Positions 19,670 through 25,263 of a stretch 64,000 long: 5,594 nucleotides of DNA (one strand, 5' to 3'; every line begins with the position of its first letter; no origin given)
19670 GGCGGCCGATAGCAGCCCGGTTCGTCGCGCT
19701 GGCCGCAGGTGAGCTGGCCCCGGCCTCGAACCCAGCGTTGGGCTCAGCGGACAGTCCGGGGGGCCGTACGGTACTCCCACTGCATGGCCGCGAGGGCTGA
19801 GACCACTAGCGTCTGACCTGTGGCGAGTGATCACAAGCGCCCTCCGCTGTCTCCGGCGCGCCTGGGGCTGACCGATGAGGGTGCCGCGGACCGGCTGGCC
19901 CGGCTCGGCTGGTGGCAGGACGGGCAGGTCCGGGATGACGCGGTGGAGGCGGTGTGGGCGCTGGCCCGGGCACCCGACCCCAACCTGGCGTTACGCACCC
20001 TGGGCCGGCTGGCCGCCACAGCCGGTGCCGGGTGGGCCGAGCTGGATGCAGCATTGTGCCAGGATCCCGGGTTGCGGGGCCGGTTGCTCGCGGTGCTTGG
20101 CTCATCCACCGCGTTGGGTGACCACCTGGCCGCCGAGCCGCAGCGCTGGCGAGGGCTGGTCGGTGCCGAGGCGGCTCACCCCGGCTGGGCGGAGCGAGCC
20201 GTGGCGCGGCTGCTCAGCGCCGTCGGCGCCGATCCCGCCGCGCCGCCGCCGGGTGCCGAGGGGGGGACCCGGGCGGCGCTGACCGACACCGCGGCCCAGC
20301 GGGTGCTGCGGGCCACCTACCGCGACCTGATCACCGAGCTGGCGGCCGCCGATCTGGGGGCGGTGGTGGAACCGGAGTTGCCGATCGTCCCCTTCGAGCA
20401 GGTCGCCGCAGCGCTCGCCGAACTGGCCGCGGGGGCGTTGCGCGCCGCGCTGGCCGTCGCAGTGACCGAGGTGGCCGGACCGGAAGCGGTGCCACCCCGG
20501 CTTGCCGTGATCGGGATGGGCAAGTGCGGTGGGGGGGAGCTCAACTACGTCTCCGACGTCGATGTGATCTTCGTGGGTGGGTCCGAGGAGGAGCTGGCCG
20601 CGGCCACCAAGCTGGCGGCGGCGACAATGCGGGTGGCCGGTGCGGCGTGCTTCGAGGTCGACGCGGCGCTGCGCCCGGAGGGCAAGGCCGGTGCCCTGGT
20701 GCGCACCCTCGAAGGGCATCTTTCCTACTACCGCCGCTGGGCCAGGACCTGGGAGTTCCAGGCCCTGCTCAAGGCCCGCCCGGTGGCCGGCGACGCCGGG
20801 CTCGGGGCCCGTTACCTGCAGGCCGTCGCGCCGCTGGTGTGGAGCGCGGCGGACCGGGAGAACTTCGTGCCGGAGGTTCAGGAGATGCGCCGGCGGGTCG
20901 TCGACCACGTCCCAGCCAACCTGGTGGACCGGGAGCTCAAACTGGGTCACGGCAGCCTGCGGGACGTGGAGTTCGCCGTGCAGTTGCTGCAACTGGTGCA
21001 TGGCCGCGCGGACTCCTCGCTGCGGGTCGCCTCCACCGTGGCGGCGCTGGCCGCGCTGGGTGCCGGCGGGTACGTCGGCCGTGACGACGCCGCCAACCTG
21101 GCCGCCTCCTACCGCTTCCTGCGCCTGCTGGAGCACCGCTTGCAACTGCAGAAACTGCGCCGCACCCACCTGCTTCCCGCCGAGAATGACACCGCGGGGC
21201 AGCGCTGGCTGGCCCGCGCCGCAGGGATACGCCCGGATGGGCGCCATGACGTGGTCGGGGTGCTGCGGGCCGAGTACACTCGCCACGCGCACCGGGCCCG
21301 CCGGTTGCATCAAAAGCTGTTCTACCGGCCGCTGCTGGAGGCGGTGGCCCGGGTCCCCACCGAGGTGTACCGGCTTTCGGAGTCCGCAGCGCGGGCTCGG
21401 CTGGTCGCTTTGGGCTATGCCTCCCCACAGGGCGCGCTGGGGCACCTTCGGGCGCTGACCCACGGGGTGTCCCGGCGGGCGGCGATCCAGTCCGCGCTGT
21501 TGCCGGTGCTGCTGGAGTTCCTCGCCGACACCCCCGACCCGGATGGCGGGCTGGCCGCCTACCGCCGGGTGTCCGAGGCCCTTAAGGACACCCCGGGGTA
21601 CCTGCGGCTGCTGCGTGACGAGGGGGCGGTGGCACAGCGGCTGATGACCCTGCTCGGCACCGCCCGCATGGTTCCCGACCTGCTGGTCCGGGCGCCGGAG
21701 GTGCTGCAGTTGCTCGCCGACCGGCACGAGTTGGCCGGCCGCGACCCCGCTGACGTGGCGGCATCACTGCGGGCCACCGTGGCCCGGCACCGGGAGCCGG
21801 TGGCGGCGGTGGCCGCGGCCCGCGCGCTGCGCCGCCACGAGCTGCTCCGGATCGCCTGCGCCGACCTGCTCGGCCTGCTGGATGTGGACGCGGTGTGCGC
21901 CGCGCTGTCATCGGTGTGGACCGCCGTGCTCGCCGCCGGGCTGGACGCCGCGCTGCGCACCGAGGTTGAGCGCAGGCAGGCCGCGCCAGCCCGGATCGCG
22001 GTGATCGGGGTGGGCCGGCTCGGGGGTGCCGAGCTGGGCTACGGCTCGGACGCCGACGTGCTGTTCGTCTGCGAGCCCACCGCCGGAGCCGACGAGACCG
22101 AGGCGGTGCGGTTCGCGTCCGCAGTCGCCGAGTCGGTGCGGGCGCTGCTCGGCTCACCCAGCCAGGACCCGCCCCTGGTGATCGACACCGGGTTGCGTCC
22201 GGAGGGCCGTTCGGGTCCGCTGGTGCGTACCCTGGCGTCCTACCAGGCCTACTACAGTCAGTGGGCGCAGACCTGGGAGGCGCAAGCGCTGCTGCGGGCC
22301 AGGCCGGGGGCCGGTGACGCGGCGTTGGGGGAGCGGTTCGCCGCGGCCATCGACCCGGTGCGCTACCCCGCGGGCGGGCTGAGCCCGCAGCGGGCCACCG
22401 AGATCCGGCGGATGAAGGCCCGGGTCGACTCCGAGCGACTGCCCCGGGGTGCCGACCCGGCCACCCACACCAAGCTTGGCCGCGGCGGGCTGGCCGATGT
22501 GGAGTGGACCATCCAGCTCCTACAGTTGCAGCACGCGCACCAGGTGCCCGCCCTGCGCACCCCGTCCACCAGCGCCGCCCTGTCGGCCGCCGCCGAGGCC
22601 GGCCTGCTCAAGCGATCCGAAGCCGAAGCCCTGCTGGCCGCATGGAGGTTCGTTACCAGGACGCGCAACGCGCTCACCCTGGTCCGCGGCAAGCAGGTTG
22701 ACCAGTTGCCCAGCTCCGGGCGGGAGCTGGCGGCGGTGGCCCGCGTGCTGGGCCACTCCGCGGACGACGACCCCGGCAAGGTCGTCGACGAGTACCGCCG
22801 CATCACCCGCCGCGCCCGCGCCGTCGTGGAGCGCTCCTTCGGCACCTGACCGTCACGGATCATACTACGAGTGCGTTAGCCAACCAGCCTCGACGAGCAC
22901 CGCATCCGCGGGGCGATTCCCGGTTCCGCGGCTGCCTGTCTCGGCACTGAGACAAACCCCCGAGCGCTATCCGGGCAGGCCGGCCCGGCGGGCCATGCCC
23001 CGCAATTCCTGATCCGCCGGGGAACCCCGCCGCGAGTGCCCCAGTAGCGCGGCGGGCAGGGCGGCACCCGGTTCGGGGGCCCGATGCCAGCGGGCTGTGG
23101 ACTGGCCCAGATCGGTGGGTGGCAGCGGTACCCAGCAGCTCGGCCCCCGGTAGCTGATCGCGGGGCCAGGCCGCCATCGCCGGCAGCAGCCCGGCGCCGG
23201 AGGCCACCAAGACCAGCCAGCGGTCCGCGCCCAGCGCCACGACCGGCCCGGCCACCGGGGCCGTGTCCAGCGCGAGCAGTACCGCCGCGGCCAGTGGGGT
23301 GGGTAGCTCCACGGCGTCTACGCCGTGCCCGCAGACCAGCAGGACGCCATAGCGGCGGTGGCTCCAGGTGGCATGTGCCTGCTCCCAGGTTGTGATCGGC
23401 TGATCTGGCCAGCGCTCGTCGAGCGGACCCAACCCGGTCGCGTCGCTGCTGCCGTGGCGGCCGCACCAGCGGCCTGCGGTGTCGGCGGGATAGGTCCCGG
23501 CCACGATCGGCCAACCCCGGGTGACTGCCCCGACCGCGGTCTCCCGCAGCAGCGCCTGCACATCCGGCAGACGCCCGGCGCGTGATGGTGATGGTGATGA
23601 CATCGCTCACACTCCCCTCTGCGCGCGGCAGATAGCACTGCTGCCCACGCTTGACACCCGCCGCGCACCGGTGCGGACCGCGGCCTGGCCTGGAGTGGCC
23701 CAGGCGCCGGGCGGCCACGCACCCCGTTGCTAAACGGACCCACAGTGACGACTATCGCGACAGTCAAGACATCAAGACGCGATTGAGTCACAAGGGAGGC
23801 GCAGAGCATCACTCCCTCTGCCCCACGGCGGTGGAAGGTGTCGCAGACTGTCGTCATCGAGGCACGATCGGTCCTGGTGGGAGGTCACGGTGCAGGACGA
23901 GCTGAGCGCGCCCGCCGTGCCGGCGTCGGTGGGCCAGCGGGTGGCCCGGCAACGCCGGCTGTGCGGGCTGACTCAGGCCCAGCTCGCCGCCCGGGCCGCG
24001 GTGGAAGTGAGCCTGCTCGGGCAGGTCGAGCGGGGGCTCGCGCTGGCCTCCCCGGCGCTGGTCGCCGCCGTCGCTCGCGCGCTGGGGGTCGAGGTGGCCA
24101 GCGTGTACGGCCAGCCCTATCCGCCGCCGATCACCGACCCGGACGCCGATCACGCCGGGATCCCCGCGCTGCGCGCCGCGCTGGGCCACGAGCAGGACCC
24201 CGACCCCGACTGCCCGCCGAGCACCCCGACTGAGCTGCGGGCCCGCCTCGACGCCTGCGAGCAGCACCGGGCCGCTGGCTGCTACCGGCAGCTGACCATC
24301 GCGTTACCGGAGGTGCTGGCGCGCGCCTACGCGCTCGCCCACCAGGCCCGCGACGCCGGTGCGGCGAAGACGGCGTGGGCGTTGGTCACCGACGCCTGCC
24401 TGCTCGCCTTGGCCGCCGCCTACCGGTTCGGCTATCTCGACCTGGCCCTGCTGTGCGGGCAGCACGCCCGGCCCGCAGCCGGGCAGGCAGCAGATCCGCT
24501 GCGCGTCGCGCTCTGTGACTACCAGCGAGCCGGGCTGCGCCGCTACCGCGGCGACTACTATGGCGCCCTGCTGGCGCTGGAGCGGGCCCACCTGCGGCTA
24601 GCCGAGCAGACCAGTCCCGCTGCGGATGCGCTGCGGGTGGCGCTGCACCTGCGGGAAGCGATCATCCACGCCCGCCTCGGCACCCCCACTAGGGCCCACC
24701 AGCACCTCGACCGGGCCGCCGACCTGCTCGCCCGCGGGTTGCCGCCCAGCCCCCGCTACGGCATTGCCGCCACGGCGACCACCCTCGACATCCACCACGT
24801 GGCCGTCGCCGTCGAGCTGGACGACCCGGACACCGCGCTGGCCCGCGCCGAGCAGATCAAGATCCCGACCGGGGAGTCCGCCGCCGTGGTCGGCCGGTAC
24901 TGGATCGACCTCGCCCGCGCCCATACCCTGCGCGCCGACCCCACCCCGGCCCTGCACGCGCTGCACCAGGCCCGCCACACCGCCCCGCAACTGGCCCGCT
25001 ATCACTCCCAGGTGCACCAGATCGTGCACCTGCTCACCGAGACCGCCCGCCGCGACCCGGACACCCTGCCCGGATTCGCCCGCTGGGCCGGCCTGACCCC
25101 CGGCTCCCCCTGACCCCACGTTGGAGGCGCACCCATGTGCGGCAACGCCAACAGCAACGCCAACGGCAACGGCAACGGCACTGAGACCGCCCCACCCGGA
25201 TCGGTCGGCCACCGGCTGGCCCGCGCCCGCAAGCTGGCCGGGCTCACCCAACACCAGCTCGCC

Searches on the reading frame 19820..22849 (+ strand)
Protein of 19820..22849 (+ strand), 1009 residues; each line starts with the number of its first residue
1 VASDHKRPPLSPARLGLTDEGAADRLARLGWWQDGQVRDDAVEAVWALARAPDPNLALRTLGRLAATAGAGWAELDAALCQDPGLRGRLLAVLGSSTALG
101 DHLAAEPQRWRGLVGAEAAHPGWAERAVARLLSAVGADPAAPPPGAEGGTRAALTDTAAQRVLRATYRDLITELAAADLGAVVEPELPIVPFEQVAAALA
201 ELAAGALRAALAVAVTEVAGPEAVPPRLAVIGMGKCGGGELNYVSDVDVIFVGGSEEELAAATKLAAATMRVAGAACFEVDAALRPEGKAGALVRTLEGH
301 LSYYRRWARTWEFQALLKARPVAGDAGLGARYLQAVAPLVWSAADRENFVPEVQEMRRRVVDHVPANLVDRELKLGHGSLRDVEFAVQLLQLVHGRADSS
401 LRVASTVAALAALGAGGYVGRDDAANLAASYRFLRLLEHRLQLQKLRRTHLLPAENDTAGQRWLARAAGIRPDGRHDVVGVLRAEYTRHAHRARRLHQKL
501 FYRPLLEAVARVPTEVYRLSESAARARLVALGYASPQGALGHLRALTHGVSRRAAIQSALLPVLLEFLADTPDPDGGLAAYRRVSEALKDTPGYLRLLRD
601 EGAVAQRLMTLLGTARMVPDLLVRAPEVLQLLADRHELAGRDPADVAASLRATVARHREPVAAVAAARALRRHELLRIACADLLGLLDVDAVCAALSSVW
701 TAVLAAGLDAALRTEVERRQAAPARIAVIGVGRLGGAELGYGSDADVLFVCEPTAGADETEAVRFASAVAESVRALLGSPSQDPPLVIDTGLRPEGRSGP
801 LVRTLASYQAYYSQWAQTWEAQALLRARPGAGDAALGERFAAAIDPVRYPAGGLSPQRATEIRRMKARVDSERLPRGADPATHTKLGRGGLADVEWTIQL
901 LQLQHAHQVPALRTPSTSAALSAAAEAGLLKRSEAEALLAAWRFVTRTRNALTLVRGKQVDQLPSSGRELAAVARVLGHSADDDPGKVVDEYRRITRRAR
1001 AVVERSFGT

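Call 48: search_protein_families(library=pfam, proteins=[window:19820-22849:+], max_evalue=0.001)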
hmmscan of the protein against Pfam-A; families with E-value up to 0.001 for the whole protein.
window:19820-22849:+ (1009 aa): 4 families
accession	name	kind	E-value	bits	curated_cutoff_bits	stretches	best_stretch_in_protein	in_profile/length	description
PF03710.21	GlnE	-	6.5e-95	317.7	24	2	606-841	2-250/252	Glutamate-ammonia ligase adenylyltransferase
PF08335.16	GlnD_UR_UTase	-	1.7e-47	161.4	21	2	363-501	18-141/141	GlnD PII-uridylyltransferase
PF10335.14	DUF294_C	-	2.4e-06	27.8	22.5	0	912-954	59-101/145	Putative nucleotidyltransferase substrate binding domain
PF03445.19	DUF294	-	0.00011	22.5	21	0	192-273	17-95/138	Putative nucleotidyltransferase DUF294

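Call 49: search_protein_families(library=padloc, proteins=[window:19820-22849:+], max_evalue=0.001)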
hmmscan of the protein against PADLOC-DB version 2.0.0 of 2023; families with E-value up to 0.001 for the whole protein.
window:19820-22849:+ (1009 aa): 0 families

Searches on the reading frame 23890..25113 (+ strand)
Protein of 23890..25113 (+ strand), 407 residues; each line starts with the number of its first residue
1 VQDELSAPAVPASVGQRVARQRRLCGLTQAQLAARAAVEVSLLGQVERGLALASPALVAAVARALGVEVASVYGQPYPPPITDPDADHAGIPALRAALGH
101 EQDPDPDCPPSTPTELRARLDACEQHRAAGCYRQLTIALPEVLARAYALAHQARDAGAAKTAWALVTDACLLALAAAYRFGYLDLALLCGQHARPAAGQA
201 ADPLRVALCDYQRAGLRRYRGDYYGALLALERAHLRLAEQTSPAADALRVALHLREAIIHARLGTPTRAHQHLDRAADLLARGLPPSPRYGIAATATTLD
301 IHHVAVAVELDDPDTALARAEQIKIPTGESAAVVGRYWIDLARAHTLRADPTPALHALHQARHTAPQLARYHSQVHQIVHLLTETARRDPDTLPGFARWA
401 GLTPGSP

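Call 4: search_protein_families(library=ncbifam, proteins=[window:23890-25113:+], max_evalue=0.01)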
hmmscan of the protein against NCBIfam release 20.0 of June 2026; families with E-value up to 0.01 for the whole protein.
window:23890-25113:+ (407 aa): 5 families
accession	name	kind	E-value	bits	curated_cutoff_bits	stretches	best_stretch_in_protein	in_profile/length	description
NF053720.1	NsdA_fam_reg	subfamily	4.2e-08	33.1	75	1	197-390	231-424/432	NsdA family TPR-like regulatory protein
NF006015.0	PRK08154.1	subfamily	4.3e-06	26.1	204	1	12-75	29-92/314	anaerobic benzoate catabolism transcriptional regulator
TIGR03070.1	couple_hipB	subfamily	0.00013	21.9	71.65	1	14-68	3-57/58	type II toxin-antitoxin system Y4mF family antitoxin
NF041951.1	phage_RstR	subfamily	0.0051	17.1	80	1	14-69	3-58/108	RstR family transcriptional repressor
NF041677.1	trans_regClgR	equivalog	0.0082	16.2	170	0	14-72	9-67/113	transcriptional regulator ClgR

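Call 5: search_protein_families(library=pfam, proteins=[window:23890-25113:+], max_evalue=0.01)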
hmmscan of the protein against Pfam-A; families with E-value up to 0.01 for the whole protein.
window:23890-25113:+ (407 aa): 2 families
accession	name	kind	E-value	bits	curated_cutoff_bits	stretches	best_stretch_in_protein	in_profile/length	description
PF13560.12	HTH_31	-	1.8e-07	31.8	27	1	15-70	3-59/64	Helix-turn-helix domain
PF01381.28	HTH_3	-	9.5e-07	29.2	23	1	20-69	3-52/55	Helix-turn-helix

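Call 49: search_protein_families(library=padloc, proteins=[window:23890-25113:+], max_evalue=0.001)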
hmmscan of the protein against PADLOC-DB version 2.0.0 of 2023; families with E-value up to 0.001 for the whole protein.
window:23890-25113:+ (407 aa): 4 families
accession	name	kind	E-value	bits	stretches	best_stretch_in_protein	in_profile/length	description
PDLC03953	RmrA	-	1.3e-06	25.9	1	11-69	3-61/373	-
PDLC04142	capH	-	5.7e-05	22.1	1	14-72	7-65/103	capH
PDLC03949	RmrA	-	0.00049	17.1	1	18-73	9-62/363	-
PDLC02926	HTH_VI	-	0.00064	17.9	1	18-71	6-59/92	-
